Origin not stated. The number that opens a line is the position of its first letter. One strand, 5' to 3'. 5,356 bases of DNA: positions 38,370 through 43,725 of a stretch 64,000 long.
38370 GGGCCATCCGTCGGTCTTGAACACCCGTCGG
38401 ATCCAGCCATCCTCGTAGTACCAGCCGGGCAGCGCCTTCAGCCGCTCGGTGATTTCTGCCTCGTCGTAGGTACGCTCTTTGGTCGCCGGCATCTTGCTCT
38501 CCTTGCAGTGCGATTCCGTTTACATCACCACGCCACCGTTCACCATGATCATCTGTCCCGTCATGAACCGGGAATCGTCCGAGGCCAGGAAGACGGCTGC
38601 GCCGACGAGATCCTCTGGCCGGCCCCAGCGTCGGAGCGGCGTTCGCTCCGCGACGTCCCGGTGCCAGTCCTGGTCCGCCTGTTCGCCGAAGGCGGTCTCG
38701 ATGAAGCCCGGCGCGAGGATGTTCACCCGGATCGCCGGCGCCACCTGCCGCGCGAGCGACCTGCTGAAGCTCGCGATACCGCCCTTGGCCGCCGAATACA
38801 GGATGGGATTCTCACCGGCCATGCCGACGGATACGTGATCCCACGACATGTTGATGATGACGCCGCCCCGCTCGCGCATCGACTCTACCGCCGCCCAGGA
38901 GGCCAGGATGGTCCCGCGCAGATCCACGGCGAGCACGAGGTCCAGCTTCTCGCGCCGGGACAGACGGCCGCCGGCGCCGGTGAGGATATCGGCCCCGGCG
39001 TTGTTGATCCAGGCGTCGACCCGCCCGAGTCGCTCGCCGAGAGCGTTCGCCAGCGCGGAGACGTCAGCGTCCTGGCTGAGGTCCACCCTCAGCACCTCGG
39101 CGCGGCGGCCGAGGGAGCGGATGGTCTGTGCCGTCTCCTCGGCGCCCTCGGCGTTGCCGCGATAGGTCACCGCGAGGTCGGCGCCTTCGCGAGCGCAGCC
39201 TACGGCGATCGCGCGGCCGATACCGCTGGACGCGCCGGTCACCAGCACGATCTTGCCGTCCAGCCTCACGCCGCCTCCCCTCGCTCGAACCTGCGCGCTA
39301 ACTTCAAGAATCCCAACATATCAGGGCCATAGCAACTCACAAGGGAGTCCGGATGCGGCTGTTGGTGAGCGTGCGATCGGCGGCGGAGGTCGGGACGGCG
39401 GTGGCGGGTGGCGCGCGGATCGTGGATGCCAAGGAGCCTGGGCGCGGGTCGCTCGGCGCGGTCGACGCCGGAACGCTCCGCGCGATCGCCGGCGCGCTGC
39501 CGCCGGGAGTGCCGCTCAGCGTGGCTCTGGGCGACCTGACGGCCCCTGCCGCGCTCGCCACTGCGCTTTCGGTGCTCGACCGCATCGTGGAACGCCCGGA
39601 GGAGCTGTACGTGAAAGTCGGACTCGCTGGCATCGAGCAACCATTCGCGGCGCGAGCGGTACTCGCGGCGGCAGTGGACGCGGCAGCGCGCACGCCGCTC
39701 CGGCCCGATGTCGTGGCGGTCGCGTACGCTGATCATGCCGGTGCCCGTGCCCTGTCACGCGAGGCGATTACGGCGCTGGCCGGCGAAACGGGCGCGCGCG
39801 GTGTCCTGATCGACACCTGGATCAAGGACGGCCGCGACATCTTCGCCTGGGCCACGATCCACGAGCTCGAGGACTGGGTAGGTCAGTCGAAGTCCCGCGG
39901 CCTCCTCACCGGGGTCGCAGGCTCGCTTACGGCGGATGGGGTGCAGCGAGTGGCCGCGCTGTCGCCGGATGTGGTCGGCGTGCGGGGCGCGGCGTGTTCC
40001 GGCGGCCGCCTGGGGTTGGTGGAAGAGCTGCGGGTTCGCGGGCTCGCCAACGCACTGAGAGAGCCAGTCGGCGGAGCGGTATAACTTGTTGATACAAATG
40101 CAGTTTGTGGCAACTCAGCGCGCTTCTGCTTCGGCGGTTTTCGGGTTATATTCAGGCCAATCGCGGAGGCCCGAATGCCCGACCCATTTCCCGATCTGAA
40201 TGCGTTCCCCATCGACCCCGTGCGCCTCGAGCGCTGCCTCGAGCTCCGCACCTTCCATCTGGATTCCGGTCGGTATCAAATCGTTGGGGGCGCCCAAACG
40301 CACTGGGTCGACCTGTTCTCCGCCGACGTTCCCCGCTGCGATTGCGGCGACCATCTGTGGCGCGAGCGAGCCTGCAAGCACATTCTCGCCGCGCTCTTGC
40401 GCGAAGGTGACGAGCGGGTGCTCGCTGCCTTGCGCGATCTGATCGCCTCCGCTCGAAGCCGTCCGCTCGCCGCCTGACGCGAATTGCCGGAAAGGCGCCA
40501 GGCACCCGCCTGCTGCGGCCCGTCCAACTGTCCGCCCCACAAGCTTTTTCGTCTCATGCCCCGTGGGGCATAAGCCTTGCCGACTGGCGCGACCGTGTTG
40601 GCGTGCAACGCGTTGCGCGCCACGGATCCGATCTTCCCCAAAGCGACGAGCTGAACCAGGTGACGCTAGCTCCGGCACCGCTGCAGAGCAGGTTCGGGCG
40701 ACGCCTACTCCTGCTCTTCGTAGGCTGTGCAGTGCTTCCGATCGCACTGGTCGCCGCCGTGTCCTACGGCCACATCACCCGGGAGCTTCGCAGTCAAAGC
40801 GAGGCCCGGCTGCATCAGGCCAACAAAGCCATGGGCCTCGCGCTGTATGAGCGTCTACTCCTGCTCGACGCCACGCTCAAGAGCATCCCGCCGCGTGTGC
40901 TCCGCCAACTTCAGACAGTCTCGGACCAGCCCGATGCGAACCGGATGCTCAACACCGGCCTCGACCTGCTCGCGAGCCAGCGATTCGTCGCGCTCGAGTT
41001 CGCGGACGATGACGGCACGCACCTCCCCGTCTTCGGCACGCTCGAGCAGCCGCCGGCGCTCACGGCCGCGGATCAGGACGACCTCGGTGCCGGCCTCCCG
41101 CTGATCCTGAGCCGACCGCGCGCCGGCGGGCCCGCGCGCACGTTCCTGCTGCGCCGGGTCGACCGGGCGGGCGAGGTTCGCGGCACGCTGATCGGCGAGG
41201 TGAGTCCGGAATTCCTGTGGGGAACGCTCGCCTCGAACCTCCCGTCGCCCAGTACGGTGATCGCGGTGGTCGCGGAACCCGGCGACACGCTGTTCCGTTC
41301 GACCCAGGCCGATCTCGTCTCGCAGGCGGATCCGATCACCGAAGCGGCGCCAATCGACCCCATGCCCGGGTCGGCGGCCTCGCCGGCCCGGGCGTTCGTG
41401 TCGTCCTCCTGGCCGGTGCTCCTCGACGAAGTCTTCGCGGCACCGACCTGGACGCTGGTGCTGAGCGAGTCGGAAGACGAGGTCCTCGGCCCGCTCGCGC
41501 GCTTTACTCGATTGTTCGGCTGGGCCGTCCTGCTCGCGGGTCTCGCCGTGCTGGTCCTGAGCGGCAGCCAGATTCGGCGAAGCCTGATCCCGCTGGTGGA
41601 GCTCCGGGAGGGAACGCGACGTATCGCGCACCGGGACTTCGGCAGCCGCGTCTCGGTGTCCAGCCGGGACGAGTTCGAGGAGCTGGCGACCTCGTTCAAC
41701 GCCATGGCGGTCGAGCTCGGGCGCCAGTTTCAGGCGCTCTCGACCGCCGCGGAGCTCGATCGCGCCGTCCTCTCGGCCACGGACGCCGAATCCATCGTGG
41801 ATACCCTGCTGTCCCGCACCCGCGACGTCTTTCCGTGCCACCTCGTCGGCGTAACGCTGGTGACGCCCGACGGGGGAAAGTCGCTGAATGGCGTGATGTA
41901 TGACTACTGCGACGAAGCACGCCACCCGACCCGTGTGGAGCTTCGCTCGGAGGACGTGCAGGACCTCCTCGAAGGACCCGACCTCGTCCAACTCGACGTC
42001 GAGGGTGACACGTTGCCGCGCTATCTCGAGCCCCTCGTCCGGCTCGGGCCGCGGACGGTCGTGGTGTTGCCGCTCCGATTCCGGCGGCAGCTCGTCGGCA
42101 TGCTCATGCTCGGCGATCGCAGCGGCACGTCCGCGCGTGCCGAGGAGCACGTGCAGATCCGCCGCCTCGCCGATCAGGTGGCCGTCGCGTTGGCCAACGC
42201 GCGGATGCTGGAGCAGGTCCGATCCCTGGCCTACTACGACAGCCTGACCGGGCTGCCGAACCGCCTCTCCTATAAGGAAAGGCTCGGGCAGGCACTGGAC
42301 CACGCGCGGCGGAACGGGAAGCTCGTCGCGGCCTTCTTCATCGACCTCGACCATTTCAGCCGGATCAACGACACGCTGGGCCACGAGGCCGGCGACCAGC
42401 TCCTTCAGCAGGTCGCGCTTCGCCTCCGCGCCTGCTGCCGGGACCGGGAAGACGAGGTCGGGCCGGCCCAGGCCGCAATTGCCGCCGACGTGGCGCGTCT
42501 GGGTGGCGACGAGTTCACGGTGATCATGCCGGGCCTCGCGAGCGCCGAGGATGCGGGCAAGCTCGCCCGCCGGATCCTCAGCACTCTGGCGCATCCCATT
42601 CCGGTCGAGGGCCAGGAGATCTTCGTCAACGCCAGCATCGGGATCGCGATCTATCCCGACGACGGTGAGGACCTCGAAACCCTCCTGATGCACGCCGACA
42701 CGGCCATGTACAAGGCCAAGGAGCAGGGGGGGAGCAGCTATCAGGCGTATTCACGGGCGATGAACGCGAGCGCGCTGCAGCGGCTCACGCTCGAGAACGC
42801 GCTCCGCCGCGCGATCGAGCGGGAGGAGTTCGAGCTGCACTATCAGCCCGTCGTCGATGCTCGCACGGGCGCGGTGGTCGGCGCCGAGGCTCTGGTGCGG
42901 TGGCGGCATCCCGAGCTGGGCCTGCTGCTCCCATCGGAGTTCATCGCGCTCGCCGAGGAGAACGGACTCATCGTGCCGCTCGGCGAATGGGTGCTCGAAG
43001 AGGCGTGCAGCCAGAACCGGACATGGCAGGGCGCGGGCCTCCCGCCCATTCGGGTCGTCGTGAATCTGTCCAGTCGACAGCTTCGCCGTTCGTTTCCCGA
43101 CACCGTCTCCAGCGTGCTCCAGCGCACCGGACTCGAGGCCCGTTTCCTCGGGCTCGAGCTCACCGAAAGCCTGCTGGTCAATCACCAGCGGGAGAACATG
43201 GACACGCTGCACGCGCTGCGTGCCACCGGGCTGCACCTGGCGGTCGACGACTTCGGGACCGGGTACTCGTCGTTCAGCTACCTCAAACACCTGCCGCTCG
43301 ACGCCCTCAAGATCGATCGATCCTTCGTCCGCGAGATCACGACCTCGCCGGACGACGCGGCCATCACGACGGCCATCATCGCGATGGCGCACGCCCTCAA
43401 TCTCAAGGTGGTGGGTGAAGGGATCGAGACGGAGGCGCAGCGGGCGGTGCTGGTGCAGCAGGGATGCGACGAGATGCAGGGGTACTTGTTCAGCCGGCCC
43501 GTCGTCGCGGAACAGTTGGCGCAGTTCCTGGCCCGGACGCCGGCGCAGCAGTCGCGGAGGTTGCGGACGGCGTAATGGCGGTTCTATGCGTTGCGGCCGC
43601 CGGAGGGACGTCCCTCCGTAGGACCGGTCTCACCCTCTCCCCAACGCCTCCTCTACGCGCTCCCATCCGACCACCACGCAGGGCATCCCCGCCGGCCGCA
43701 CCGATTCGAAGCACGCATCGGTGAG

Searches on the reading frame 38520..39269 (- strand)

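Call 54: search_protein_families(library=pfam, proteins=[window:38520-39269:-], max_evalue=0.001)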
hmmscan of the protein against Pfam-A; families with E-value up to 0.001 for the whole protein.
window:38520-39269:- (249 aa): 3 families
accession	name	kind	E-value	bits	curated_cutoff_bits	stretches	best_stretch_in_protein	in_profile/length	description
PF13561.12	adh_short_C2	-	1.4e-55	188.9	27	1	12-247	1-235/236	Enoyl-(Acyl carrier protein) reductase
PF00106.31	adh_short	-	8.8e-41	140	26.6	1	6-199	1-191/195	short chain dehydrogenase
PF08659.16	KR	-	1.3e-06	28.9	22.6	1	8-93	3-91/180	KR domain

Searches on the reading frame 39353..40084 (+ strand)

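Call 54: search_protein_families(library=pfam, proteins=[window:39353-40084:+], max_evalue=0.001)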
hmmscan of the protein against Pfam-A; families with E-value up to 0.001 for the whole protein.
window:39353-40084:+ (243 aa): 1 family
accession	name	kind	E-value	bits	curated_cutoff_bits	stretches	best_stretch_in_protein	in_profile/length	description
PF04476.19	4HFCP_synth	-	8.2e-53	179.9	22.4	1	3-229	1-225/228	4-HFC-P synthase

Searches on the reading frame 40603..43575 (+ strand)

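Call 54: search_protein_families(library=pfam, proteins=[window:40603-43575:+], max_evalue=0.001)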
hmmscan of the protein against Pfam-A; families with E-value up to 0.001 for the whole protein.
window:40603-43575:+ (990 aa): 6 families
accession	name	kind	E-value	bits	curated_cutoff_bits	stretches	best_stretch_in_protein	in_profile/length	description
PF00563.25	EAL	-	4.2e-76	255.8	31.3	1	732-966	2-236/236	EAL domain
PF00990.26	GGDEF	-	7.7e-47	159.5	23.8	1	543-710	1-159/161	Diguanylate cyclase, GGDEF domain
PF00672.30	HAMP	-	1e-10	42.2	25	1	325-372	4-51/53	HAMP domain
PF01590.32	GAF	-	3.2e-07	31.4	22.4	1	394-530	1-133/133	GAF domain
PF13492.12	GAF_3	-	0.00026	21.9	27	0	480-532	77-129/129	GAF domain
PF13185.12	GAF_2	-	0.00035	21.2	28.6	1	393-530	2-135/136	GAF domain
